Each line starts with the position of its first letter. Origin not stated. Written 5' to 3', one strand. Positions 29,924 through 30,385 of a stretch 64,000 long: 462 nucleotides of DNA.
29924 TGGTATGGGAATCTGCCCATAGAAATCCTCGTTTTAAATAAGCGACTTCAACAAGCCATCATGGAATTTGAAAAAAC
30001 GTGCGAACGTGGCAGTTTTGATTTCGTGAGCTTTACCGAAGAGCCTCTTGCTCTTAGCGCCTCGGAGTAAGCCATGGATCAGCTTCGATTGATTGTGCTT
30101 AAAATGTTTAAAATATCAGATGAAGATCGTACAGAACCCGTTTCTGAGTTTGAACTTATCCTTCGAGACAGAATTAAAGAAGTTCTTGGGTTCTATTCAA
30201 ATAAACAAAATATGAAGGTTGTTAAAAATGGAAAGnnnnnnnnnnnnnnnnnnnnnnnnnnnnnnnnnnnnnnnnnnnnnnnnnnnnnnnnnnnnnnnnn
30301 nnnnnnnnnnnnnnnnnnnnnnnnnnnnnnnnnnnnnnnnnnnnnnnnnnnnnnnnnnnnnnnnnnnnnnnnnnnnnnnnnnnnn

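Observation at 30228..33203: In-frame fusion of a cytoplasmic type IV coupling protein with a periplasmic TraU-like domain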

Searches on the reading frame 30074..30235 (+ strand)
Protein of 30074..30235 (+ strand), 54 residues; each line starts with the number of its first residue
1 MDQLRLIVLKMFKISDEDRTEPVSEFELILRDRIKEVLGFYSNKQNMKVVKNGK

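Call 9: search_protein_families(library=pfam, proteins=[window:30074-30235:+], max_evalue=0.05)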
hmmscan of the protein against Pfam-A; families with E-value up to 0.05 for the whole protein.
window:30074-30235:+ (54 aa): 1 family
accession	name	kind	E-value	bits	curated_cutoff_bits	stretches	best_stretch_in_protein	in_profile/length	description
PF21267.3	UBAP-1_UBA2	-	0.028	14.7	27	1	32-46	16-30/39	Ubiquitin-associated protein 1, UBA2 domain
